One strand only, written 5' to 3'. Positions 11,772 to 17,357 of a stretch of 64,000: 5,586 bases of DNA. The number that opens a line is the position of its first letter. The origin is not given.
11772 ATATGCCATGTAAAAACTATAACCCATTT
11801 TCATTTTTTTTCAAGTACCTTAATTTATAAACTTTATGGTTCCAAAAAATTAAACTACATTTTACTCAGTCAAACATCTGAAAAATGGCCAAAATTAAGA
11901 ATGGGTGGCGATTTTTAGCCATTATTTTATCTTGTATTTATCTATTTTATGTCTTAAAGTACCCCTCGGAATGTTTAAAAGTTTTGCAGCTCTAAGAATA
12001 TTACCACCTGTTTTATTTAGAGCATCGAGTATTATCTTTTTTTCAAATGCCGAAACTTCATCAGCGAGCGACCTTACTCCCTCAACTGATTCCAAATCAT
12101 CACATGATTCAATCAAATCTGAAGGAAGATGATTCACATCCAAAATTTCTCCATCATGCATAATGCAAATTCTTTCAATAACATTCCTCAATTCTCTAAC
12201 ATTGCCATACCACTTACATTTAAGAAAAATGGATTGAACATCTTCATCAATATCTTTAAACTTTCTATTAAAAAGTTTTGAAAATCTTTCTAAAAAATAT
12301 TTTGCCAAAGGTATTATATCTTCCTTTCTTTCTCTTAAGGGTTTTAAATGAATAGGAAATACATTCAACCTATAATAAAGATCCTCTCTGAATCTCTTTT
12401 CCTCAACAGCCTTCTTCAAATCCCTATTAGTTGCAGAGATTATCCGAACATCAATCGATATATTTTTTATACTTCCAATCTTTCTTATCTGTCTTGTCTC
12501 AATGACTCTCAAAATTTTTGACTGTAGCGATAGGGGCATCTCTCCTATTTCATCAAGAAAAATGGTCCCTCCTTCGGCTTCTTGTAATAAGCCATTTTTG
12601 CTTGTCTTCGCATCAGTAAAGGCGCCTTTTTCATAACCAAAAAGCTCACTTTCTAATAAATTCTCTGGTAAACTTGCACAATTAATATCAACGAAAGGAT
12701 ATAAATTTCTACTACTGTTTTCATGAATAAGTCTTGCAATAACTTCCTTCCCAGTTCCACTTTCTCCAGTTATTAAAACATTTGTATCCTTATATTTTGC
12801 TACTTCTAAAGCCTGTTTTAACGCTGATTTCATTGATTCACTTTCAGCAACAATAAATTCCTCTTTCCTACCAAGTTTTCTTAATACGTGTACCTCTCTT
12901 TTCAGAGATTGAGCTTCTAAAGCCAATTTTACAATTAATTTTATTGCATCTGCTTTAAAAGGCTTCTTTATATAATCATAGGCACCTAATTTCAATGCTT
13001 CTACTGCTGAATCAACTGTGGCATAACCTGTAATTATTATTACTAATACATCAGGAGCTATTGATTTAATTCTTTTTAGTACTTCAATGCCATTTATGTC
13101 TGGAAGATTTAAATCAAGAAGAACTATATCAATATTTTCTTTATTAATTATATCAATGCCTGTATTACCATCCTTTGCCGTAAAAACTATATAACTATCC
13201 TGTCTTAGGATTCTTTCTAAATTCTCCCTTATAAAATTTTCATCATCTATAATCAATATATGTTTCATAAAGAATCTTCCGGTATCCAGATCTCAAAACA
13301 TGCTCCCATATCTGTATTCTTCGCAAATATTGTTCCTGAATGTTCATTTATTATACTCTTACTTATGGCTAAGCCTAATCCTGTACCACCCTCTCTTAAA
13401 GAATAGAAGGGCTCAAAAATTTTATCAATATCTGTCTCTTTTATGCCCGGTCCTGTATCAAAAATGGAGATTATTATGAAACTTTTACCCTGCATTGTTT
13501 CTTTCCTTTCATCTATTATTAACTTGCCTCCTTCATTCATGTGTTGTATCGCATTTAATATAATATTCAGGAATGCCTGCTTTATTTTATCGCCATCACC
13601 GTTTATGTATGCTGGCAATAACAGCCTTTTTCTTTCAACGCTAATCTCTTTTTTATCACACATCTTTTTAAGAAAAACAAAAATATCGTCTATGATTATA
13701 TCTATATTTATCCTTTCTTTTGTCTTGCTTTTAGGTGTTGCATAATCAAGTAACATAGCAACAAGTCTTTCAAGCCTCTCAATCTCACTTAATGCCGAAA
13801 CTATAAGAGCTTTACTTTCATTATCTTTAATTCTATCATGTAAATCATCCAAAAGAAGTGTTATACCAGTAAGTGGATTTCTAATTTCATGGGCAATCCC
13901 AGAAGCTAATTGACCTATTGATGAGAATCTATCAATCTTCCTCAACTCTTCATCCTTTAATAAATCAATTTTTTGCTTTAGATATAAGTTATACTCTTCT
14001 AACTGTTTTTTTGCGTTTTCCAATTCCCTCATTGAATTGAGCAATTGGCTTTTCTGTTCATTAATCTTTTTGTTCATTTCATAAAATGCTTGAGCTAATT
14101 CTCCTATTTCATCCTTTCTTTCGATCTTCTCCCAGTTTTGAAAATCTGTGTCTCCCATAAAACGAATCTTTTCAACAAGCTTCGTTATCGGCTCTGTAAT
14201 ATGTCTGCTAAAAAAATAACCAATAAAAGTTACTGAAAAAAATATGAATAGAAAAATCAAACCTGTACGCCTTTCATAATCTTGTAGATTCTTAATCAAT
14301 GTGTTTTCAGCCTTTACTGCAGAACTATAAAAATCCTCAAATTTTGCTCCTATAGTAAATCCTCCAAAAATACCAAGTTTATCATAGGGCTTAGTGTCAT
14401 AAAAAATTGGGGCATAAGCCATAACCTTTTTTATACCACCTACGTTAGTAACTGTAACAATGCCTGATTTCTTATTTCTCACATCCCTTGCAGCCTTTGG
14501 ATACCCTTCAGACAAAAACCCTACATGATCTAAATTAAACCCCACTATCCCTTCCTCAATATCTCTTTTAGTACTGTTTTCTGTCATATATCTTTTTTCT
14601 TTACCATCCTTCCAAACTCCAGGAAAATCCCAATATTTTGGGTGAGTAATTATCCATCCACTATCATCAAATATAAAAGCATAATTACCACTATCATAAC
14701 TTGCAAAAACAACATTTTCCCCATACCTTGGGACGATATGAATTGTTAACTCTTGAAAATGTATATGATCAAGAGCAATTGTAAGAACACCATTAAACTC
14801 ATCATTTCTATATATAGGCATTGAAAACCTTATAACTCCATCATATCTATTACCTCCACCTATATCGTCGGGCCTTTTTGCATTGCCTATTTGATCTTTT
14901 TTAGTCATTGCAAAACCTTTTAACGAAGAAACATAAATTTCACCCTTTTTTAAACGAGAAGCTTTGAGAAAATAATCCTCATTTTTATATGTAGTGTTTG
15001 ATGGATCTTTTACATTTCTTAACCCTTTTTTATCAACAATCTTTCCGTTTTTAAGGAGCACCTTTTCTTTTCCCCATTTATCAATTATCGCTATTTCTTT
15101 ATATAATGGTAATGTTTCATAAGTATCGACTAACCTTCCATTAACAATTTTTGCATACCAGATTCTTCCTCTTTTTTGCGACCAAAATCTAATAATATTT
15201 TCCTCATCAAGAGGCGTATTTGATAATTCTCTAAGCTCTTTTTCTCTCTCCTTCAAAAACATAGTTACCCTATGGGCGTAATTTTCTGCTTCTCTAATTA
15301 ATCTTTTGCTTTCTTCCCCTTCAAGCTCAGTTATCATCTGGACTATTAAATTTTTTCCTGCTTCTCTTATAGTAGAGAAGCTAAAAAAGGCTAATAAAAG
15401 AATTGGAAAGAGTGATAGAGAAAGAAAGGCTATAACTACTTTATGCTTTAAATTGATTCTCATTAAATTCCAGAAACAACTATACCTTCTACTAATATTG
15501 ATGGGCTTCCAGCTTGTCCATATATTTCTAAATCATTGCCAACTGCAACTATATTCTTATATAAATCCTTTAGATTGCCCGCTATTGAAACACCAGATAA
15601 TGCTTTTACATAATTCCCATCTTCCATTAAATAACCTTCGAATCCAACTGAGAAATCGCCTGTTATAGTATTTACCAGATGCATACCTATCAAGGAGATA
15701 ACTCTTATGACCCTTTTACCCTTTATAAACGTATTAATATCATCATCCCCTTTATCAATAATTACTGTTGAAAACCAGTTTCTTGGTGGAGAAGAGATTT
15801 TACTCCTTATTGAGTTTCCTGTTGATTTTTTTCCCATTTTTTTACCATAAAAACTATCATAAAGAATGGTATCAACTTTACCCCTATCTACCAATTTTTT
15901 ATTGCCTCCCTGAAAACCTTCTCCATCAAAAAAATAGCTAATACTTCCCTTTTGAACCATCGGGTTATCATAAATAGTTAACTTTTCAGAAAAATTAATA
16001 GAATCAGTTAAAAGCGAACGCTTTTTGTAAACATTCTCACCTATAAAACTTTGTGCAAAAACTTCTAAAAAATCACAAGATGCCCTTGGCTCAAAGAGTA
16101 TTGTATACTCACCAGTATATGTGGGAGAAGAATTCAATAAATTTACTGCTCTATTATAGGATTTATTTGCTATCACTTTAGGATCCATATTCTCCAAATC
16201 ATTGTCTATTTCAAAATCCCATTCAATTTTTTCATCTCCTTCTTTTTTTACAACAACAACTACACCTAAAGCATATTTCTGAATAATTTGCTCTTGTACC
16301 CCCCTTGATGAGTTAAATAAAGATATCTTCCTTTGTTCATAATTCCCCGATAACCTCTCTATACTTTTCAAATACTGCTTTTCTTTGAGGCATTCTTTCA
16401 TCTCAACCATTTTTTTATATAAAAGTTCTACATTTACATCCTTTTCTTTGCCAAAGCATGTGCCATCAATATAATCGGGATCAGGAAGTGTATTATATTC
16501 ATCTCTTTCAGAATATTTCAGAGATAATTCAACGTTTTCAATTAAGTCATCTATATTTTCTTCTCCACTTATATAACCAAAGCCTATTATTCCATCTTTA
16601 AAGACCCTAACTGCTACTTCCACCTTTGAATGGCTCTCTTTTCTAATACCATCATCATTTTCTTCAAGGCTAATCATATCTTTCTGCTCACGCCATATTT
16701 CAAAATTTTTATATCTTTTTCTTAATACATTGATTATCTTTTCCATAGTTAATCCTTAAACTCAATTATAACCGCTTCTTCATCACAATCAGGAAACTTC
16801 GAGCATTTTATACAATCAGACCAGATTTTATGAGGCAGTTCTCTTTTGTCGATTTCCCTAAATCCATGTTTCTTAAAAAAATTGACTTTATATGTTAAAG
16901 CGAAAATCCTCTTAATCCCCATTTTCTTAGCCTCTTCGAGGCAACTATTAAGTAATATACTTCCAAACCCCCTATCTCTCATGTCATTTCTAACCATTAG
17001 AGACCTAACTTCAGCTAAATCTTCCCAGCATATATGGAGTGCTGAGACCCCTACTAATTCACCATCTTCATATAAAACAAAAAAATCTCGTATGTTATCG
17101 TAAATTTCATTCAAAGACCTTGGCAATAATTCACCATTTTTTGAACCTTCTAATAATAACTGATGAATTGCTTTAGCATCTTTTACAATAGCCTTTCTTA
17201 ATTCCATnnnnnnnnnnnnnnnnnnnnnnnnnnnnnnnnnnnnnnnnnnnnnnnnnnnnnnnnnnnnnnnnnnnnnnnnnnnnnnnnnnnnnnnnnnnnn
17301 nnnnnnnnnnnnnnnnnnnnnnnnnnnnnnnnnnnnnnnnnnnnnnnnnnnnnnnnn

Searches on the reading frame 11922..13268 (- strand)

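Call 51: search_protein_families(library=pfam, proteins=[window:11922-13268:-], max_evalue=0.01)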
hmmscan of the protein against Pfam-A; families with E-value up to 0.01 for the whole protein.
window:11922-13268:- (448 aa): 13 families
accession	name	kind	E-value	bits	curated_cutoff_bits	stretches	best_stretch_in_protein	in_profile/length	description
PF00158.32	Sigma54_activat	-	5.2e-72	241.4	20.2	1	139-307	1-168/168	Sigma-54 interaction domain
PF00072.30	Response_reg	-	1.3e-31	109.5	30.2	1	4-113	1-110/111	Response regulator receiver domain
PF25601.1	AAA_lid_14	-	2.8e-25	88.4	27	1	312-388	1-77/87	AAA+ ATPase lid domain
PF14532.12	Sigma54_activ_2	-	5.9e-24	85.3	25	1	148-311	8-138/138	Sigma-54 interaction domain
PF02954.25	HTH_8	-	2e-13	50.3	22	1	407-445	4-42/42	Bacterial regulatory protein, Fis family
PF07728.20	AAA_5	-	2.9e-06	27.8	22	1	163-284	1-125/139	AAA domain (dynein-related subfamily)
PF00493.29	MCM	-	4.4e-06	26.4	23.3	1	158-293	54-184/224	MCM P-loop domain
PF00004.35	AAA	-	2.4e-05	25.2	21.2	1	164-296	1-126/131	ATPase family associated with various cellular activities (AAA)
PF01078.27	Mg_chelatase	-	3.9e-05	23.6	20.3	0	149-182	10-43/207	Magnesium chelatase, subunit ChlI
PF13191.12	AAA_16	-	0.0017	19.3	32.6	1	148-200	10-63/167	AAA ATPase domain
PF07724.20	AAA_2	-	0.0017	18.8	27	1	162-293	4-136/166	AAA domain (Cdc48 subfamily)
PF13556.12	HTH_30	-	0.0061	16.8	27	0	414-444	5-35/59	PucR C-terminal helix-turn-helix domain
PF20720.3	nSTAND3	-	0.0066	16.6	27.2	0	148-196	5-52/155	Novel STAND NTPase 3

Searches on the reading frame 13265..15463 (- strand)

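Call 51: search_protein_families(library=pfam, proteins=[window:13265-15463:-], max_evalue=0.01)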
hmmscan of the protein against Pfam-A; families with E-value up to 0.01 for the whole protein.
window:13265-15463:- (732 aa): 4 families
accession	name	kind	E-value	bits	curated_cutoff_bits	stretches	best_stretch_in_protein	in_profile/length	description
PF02518.31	HATPase_c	-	2.5e-21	76.6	26.4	1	622-730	1-110/111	Histidine kinase-, DNA gyrase B-, and HSP90-like ATPase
PF00512.31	HisKA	-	8.3e-12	45.4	26.9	1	517-577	3-63/66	His Kinase A (phospho-acceptor) domain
PF02743.24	dCache_1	-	7e-11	42.6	45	1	59-302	15-213/240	Cache domain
PF00672.30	HAMP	-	0.00037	21.2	25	1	417-460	1-44/53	HAMP domain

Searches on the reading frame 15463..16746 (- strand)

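Call 51: search_protein_families(library=pfam, proteins=[window:15463-16746:-], max_evalue=0.01)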
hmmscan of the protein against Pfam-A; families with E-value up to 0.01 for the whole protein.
window:15463-16746:- (427 aa): 2 families
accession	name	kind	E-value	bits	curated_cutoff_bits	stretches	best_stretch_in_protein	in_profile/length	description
PF19289.4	PmbA_TldD_3rd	-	5.3e-59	199.5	22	1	211-426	1-220/220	PmbA/TldA metallopeptidase C-terminal domain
PF01523.21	PmbA_TldD_1st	-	0.0027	18.3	20.9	1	39-72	26-61/65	PmbA/TldA metallopeptidase domain 1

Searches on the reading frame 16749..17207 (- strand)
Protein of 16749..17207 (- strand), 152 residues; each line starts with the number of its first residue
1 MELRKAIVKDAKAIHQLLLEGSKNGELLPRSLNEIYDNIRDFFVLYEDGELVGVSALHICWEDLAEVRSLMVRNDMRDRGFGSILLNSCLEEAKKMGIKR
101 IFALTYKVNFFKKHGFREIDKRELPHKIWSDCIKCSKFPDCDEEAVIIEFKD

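Call 51: search_protein_families(library=pfam, proteins=[window:16749-17207:-], max_evalue=0.01)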
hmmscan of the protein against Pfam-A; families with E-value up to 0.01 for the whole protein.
window:16749-17207:- (152 aa): 8 families
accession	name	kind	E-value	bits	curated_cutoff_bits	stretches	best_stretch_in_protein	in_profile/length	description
PF00583.31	Acetyltransf_1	-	2e-15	57.5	20.7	1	37-116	30-116/116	Acetyltransferase (GNAT) family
PF13508.13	Acetyltransf_7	-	4.5e-13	49.8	27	1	40-118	3-84/84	Acetyltransferase (GNAT) domain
PF13673.13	Acetyltransf_10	-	5.6e-10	39.7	23.6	1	38-122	29-113/128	Acetyltransferase (GNAT) domain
PF13420.13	Acetyltransf_4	-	3.3e-06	27.6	24.3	1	30-117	39-135/155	Acetyltransferase (GNAT) domain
PF23209.2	IDM1_C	-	0.00021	21.8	33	1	43-124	36-120/140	Increased DNA methylation 1, C-terminal domain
PF13527.13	Acetyltransf_9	-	0.00055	20.4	25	1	30-117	32-125/127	Acetyltransferase (GNAT) domain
PF14542.12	Acetyltransf_CG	-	0.00096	19.7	30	1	51-114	11-74/80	GCN5-related N-acetyl-transferase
PF08445.16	FR47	-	0.0092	16.4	22.1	0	63-122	20-83/86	FR47-like protein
